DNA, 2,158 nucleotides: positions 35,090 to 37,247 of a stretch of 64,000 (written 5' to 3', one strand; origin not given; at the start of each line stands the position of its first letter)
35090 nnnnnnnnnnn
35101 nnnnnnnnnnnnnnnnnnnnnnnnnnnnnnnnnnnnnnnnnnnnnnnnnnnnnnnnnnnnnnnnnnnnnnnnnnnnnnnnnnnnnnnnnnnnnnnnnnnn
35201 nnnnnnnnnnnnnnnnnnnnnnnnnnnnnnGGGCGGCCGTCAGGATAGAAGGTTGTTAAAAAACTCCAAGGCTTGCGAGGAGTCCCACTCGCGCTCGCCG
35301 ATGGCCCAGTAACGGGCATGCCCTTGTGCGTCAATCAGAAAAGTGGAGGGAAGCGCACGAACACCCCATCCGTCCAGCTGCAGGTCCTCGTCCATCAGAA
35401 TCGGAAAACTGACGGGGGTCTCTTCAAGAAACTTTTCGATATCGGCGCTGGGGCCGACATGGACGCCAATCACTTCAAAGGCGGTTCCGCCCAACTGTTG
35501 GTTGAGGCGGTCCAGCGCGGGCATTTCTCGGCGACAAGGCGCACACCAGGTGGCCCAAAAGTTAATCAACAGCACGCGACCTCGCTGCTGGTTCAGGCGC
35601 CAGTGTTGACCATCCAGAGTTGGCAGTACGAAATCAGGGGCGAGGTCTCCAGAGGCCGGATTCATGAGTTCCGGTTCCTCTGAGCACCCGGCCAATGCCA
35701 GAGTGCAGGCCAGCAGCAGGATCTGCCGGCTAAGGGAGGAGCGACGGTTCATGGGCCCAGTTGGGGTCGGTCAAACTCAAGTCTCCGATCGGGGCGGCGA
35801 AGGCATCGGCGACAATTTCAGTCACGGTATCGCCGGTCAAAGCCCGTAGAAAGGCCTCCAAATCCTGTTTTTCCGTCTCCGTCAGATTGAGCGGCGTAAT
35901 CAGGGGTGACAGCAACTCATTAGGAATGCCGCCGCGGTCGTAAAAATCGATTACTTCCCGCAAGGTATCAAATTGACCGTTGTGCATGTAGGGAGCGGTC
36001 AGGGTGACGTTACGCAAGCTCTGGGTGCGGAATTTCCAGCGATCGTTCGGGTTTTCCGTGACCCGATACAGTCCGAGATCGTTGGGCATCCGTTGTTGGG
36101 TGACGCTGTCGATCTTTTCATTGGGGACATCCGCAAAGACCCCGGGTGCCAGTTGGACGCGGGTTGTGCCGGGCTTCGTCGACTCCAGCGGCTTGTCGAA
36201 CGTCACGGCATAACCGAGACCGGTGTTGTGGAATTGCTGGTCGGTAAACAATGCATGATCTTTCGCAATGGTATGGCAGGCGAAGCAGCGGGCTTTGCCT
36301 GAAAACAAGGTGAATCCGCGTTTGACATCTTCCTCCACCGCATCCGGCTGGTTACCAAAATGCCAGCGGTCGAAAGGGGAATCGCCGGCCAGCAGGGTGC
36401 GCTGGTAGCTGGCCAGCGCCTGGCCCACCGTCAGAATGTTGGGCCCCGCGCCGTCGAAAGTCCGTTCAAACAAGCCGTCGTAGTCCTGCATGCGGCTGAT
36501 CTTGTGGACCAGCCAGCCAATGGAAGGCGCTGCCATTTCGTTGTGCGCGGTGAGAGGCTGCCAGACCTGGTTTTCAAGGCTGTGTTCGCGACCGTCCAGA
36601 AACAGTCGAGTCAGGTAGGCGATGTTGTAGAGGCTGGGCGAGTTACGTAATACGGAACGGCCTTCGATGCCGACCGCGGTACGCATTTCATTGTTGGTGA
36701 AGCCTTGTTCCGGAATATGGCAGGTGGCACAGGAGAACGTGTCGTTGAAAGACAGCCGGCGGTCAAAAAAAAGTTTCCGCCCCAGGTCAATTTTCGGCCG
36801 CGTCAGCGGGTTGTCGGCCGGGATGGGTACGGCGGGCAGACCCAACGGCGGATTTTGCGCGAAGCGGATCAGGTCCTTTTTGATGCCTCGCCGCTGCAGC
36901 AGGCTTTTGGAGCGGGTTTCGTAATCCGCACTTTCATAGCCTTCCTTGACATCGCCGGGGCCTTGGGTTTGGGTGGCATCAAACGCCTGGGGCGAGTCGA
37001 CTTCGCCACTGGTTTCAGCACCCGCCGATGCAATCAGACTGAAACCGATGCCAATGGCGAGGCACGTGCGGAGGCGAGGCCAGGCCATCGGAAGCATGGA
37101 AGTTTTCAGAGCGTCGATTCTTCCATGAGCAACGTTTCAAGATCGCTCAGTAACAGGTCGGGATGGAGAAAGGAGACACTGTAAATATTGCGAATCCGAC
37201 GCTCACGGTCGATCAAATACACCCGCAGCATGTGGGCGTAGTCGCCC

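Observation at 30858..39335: SBP56 (MtoX-like)-SCO1-MauG/CCP-TlpA array continues without a gap into an NAD-linked formate dehydrogenase: possible methanethiol-to-CO2 operon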

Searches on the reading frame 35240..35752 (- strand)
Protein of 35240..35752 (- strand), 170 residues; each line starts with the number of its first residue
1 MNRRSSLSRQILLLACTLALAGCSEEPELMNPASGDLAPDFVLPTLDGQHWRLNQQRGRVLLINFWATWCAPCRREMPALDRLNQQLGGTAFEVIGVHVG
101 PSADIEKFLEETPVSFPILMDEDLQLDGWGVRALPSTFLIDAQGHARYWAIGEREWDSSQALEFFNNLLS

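Call 4: search_protein_families(library=pfam, proteins=[window:35240-35752:-])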
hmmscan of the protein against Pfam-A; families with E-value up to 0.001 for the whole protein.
window:35240-35752:- (170 aa): 5 families
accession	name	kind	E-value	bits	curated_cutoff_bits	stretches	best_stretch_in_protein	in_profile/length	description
PF00578.27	AhpC-TSA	-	5.8e-26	91.3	26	1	35-148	2-123/124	AhpC/TSA family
PF08534.16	Redoxin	-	1.3e-21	77.3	26.6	1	34-157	2-139/148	Redoxin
PF13905.12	Thioredoxin_8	-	1.1e-07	32.6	27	1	58-144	1-92/94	Thioredoxin-like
PF00085.26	Thioredoxin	-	8.3e-07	29.4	23.5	1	58-98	18-57/103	Thioredoxin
PF13098.12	Thioredoxin_2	-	0.00023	21.9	27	1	56-143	3-85/104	Thioredoxin-like domain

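Call 5: search_protein_families(library=ncbifam, proteins=[window:35240-35752:-])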
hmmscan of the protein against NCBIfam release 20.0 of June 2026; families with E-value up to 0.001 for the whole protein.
window:35240-35752:- (170 aa): 16 families
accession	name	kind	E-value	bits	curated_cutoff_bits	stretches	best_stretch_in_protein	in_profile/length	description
NF002854.0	PRK03147.1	subfamily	1.4e-29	103.2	170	1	22-154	28-160/176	thiol-disulfide oxidoreductase ResA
NF047696.1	ThlDiSintTplARhiz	equivalog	1.7e-25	90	230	1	39-164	78-211/219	thiol:disulfide interchange protein TlpA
TIGR00385.1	dsbE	subfamily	2.1e-15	56.8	123.15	1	55-154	60-158/173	DsbE family thiol:disulfide interchange protein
NF041054.1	WAxxUGC_long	equivalog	5.3e-15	55.6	300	1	37-144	83-192/354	ResA-like WAxxUGC motif-containing protein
NF041202.1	StoA_CxxC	exception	9e-15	54.9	210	1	15-152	10-150/163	endospore biogenesis thiol-disulfide oxidoreductase StoA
NF011941.0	PRK15412.1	equivalog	2.8e-10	40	359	1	31-153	38-162/185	thiol:disulfide interchange protein DsbE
TIGR01068.1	thioredoxin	equivalog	5e-08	33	96.8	1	56-90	12-46/101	thioredoxin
NF006960.0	PRK09437.1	equivalog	1.3e-07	31.6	140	1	34-126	6-99/156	thioredoxin-dependent thiol peroxidase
NF040769.1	SelL_rel_redox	subfamily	9.2e-07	28.7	120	1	38-125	3-93/173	SelL-related redox protein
NF010625.0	PRK14018.1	equivalog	9.4e-06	24.4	522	1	7-152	6-158/521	bifunctional peptide-methionine (S)-S-oxide reductase MsrA/peptide-methionine (R)-S-oxide reductase MsrB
NF006898.0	PRK09381.1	equivalog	0.00013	22.3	138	1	60-89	23-52/109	thioredoxin TrxA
NF038285.1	deiodinase_rel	hypoth_equivalog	0.00013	21.5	250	1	32-91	176-237/347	deiodinase family protein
NF053650.1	PerredPrxQDein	equivalog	0.00026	21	260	1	39-124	2-87/148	thioredoxin-dependent peroxiredoxin PrxQ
NF008229.0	PRK10996.1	equivalog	0.00026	20.7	125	1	59-89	53-83/141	thioredoxin TrxC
NF047697.1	ThioredTrxAClost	equivalog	0.00072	19.7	140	0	58-89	17-48/105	thioredoxin TrxA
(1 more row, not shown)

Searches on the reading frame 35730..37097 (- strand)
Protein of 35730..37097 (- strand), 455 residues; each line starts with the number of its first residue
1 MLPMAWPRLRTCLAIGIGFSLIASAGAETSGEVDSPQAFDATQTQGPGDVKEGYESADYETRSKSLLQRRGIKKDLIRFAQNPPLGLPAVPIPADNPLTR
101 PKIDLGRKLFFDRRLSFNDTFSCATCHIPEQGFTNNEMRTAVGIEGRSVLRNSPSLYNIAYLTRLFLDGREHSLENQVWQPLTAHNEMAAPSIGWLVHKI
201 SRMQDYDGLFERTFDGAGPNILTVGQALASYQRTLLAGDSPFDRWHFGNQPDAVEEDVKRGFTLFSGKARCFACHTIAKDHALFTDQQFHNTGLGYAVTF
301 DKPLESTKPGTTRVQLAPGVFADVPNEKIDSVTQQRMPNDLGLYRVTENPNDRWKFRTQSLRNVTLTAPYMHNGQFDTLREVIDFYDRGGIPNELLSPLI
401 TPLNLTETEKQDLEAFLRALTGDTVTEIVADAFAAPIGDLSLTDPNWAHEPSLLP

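Call 4: search_protein_families(library=pfam, proteins=[window:35730-37097:-])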
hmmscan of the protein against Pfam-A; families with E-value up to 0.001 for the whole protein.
window:35730-37097:- (455 aa): 2 families
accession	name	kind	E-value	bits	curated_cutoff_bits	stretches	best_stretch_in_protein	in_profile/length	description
PF03150.19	CCP_MauG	-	1.2e-46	159.5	25.6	1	102-249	3-147/149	Di-haem cytochrome c peroxidase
PF00034.26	Cytochrom_C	-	0.00084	21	21.3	0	258-288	1-29/90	Cytochrome c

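Call 5: search_protein_families(library=ncbifam, proteins=[window:35730-37097:-])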
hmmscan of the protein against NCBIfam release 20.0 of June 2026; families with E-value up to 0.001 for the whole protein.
window:35730-37097:- (455 aa): 6 families
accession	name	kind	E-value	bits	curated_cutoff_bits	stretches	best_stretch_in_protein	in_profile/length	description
TIGR04039.1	MXAN_0977_Heme2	hypoth_equivalog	9e-72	241.9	362.85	1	92-425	1-326/336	MbnH family di-heme enzyme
TIGR03791.1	TTQ_mauG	equivalog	6.3e-62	209.4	443.85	2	98-295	1-192/291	tryptophan tryptophylquinone biosynthesis enzyme MauG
TIGR03981.2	SAM_quin_mod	hypoth_equivalog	4.3e-32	111.5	340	3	337-385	309-357/411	His-Xaa-Ser system-associated MauG-like protein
NF052341.1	hydrazine_gamma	equivalog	5.4e-07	28.9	625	1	226-385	170-310/339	hydrazine synthase subunit gamma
NF052342.1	hydrazine_BC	exception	1.5e-06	26.7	1250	1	98-385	414-661/690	hydrazine synthase subunit beta-gamma fusion subunit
NF040606.1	CytoC_perox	subfamily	4e-05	23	150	0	335-382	411-452/524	di-heme-cytochrome C peroxidase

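Call 50: search_solved_structures(query=window:35730-37097:-, show_alignments=3, max_evalue=1e-10)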
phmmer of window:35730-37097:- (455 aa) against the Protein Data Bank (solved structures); distinct sequences matched with E-value up to 1e-10: 29.
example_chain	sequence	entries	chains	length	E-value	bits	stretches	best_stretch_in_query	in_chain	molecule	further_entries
6e1c_A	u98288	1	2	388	2.3e-42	148.7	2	84-294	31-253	Di-heme enzyme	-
4aal_A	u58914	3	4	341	2.2e-35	125.6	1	74-276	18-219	CYTOCHROME C551 PEROXIDASE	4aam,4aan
4aao_A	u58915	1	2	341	3e-35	125.2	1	74-276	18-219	CYTOCHROME C551 PEROXIDASE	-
1nml_A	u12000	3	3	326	1.3e-32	116.5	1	91-276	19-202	di-haem cytochrome c peroxidase | Cytochrome c peroxidase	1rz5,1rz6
9qdt_A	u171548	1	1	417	5.9e-30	107.8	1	87-275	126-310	Probable cytochrome c peroxidase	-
1zzh_A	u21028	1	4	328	7.5e-30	107.4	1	90-276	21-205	cytochrome c peroxidase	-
1eb7_A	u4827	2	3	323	8.8e-30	107.2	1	96-276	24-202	CYTOCHROME C551 PEROXIDASE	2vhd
2c1u_A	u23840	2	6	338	4.2e-29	104.9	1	93-290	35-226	DI-HAEM CYTOCHROME C PEROXIDASE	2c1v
3hq8_A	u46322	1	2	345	5.1e-29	104.7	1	90-275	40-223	Cytochrome c551 peroxidase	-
3hq6_A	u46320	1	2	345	9.6e-29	103.8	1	90-275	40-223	Cytochrome c551 peroxidase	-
3hq9_A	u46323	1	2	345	1.3e-28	103.3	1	90-275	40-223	Cytochrome c551 peroxidase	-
3o5c_A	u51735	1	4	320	1.7e-28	103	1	97-276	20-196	Cytochrome c551 peroxidase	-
3hq7_A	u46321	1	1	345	5.2e-28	101.4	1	90-275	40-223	Cytochrome c551 peroxidase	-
1iqc_A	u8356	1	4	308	8.7e-28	100.6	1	88-276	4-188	di-heme peroxidase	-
6qkn_A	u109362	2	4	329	1.1e-27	100.2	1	72-276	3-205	Cytochrome-c peroxidase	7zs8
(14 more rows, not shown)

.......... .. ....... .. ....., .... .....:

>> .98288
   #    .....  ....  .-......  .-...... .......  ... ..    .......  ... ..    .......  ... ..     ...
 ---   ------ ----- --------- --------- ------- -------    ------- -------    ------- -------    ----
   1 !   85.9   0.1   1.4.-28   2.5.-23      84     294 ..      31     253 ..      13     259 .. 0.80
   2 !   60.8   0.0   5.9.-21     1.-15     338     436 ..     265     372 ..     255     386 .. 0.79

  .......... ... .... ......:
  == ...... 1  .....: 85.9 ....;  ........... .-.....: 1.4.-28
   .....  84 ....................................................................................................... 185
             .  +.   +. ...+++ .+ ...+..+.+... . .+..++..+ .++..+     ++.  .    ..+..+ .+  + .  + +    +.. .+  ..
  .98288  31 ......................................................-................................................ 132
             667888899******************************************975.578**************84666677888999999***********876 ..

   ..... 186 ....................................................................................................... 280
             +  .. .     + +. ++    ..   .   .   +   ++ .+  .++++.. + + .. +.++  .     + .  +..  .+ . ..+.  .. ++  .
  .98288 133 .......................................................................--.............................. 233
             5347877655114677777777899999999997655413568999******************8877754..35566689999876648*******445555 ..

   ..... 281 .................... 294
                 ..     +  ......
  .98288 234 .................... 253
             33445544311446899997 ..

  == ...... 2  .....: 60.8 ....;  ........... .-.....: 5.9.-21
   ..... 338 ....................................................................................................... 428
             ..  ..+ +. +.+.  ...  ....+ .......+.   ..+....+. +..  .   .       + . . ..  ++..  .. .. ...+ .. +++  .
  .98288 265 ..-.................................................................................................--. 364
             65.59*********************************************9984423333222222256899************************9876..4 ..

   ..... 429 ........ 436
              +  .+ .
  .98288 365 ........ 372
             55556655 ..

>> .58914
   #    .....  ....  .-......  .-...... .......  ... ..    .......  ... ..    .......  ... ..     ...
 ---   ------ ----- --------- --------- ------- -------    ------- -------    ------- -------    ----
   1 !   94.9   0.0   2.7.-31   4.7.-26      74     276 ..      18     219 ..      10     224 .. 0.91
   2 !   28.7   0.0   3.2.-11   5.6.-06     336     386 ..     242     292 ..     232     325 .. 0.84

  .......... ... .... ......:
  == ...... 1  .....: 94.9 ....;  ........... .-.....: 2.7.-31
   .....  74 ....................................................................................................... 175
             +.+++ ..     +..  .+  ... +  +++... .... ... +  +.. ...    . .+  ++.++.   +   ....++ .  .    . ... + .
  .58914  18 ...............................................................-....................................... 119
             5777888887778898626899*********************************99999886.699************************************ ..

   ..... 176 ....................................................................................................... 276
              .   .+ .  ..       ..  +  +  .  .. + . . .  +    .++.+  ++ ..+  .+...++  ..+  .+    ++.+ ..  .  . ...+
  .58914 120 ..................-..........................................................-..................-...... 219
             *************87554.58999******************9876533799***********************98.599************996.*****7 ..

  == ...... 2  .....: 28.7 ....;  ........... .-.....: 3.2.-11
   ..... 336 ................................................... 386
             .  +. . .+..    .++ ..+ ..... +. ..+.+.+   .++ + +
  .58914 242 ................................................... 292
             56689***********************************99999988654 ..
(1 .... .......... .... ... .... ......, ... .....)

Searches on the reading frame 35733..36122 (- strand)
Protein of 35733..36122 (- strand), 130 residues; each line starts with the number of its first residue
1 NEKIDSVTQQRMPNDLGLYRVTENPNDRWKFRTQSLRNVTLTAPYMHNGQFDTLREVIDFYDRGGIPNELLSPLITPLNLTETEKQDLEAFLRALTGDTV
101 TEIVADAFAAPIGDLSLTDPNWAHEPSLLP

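Call 61: search_solved_structures(query=window:35733-36122:-, show_alignments=5, max_evalue=0.01)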
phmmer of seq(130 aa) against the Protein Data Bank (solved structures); distinct sequences matched with E-value up to 0.01: 35.
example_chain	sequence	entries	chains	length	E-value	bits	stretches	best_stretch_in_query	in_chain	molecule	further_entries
6e1c_A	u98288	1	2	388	8.2e-18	68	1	13-111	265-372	Di-heme enzyme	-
2c1u_A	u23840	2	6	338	3.1e-08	37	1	14-99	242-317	DI-HAEM CYTOCHROME C PEROXIDASE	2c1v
1nml_A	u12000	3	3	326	1e-07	35.4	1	14-98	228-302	di-haem cytochrome c peroxidase | Cytochrome c peroxidase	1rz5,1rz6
1zzh_A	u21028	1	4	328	2.3e-07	34.2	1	14-99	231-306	cytochrome c peroxidase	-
4aal_A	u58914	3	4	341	4.2e-07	33.3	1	11-60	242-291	CYTOCHROME C551 PEROXIDASE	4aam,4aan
4aao_A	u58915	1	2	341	4.2e-07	33.3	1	11-60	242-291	CYTOCHROME C551 PEROXIDASE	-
6tji_A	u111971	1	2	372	5.7e-07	32.9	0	14-34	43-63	Cake10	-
8prj_A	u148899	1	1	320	6.1e-07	32.8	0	14-34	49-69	v31Bagel8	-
3rn1_A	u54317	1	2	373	6.4e-07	32.7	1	22-63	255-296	Methylamine utilization protein MauG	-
3rn0_A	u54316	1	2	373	6.5e-07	32.7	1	22-63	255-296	Methylamine utilization protein MauG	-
3rlm_A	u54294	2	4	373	6.5e-07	32.7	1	22-63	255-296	Methylamine utilization protein MauG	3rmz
3l4m_A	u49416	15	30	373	6.5e-07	32.7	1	22-63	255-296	Methylamine utilization protein mauG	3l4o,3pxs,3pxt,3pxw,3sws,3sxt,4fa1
4l1q_A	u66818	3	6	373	6.5e-07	32.7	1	22-63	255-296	Methylamine utilization protein MauG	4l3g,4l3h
4o1q_A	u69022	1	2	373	6.7e-07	32.7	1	22-63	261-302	Methylamine utilization protein MauG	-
4y5r_A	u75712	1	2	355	6.8e-07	32.7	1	22-63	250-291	Methylamine utilization protein MauG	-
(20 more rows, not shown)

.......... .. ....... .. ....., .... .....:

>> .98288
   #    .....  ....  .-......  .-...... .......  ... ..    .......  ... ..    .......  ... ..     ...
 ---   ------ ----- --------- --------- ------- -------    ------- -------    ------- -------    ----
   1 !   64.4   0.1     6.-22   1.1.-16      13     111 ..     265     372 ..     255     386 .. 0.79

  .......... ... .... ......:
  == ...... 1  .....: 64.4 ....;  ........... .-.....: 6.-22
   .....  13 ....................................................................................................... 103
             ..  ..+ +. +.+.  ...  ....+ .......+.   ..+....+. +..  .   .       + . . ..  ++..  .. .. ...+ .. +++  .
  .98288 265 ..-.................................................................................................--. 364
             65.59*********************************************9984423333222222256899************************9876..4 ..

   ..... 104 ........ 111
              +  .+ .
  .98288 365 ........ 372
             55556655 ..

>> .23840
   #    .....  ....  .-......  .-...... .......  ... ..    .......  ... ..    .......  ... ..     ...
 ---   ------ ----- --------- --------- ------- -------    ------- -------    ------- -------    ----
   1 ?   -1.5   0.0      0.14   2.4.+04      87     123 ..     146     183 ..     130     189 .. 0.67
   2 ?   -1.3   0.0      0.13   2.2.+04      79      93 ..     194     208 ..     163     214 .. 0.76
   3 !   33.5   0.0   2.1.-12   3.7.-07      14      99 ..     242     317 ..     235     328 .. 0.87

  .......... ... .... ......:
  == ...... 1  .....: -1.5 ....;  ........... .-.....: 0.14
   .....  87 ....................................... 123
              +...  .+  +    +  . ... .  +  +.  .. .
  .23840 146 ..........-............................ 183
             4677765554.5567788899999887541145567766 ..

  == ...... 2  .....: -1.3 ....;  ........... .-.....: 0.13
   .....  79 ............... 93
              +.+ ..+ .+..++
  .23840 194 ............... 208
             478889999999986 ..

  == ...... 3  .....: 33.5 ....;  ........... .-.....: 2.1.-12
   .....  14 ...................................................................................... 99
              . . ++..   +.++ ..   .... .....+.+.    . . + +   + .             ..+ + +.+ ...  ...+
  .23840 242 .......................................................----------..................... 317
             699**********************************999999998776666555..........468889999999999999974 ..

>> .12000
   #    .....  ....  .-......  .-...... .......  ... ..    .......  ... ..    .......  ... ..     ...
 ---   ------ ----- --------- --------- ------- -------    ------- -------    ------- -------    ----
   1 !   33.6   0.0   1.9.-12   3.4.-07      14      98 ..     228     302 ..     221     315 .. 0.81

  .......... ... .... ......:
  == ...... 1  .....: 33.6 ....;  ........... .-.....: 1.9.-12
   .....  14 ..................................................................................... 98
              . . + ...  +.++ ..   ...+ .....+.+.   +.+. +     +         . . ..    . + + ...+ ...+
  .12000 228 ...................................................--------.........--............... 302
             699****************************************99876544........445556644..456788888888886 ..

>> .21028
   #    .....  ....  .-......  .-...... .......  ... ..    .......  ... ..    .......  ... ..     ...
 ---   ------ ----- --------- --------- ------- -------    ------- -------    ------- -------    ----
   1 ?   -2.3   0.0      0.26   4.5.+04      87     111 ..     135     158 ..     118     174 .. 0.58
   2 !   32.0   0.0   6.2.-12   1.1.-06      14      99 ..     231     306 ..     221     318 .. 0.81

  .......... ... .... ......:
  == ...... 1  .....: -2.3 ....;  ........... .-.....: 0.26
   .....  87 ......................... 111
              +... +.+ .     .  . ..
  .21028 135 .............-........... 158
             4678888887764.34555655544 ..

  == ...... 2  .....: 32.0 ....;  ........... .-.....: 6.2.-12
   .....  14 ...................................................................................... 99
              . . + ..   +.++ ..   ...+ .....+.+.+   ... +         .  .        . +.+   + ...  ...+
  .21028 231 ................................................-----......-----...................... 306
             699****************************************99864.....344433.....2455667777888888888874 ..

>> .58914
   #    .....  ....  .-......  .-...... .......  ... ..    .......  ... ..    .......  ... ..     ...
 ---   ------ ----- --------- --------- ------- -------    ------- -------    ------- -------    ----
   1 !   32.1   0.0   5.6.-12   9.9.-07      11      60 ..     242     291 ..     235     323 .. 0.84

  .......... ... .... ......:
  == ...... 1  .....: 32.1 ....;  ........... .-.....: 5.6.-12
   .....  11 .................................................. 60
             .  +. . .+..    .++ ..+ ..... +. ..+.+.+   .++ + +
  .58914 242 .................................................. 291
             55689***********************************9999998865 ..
